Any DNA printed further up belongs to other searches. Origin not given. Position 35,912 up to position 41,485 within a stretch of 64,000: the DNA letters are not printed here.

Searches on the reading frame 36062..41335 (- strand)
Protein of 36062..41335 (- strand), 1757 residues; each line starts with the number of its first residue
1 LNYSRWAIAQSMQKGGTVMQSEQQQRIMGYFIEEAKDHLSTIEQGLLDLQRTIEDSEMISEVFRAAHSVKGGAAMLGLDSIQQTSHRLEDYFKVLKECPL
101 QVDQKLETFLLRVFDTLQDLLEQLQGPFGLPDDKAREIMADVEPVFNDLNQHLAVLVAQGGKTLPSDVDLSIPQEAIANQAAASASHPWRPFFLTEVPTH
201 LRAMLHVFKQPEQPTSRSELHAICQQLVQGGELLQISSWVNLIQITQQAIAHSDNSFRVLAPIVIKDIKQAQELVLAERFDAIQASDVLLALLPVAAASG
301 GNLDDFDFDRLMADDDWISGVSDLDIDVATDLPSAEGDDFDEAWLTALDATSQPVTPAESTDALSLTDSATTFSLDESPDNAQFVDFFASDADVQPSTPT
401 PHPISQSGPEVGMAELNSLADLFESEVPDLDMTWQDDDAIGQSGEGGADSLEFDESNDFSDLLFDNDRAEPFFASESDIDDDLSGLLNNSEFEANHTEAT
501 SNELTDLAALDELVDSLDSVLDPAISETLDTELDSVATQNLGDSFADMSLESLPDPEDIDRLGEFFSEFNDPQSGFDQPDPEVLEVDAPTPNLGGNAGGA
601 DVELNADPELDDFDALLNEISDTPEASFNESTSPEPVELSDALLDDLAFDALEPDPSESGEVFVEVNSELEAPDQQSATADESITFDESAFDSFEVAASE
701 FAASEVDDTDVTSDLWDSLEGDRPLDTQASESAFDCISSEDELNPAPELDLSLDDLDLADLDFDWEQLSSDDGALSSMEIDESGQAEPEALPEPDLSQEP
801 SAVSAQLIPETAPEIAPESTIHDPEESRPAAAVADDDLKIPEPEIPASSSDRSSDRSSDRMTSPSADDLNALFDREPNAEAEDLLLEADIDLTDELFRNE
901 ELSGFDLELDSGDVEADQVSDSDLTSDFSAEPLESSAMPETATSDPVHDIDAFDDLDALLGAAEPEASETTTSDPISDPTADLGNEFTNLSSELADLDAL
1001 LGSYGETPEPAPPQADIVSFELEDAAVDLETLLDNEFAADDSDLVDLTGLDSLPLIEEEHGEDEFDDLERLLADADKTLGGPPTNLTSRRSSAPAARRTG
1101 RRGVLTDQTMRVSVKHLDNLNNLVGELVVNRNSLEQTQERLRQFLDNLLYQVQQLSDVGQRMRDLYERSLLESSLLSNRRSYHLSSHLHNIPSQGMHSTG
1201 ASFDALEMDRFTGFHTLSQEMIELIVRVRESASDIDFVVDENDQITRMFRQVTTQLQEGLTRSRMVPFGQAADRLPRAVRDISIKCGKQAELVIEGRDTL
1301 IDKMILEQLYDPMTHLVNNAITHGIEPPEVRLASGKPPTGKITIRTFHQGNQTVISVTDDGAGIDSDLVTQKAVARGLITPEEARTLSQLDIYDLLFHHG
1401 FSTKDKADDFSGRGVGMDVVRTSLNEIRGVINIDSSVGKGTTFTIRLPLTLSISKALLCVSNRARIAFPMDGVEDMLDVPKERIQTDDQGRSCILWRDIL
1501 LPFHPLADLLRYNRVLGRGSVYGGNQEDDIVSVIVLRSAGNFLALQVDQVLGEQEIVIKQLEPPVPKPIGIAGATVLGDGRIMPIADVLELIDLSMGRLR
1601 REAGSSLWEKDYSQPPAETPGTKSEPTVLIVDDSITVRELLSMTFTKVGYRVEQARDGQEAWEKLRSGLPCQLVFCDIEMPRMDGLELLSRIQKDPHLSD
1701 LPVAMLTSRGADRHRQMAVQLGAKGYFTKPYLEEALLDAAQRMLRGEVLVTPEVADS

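Call 70: search_protein_families(library=pfam, proteins=[window:36062-41335:-], max_evalue=0.00001)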
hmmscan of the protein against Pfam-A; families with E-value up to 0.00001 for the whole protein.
window:36062-41335:- (1757 aa): 5 families
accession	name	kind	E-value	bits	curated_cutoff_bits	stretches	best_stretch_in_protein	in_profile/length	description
PF00072.30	Response_reg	-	3.4e-26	92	30.2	1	1628-1740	1-110/111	Response regulator receiver domain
PF02518.31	HATPase_c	-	5.2e-18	65.9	26.4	1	1313-1450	10-110/111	Histidine kinase-, DNA gyrase B-, and HSP90-like ATPase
PF01584.24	CheW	-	5.8e-18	65.3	23.5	1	1457-1593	3-135/138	CheW-like domain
PF01627.28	Hpt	-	6.2e-17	62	24.6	1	27-125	2-82/84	Hpt domain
PF02895.20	H-kinase_dim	-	1.2e-09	38.9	23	1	1108-1164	2-63/68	Signal transducing histidine kinase, homodimeric domain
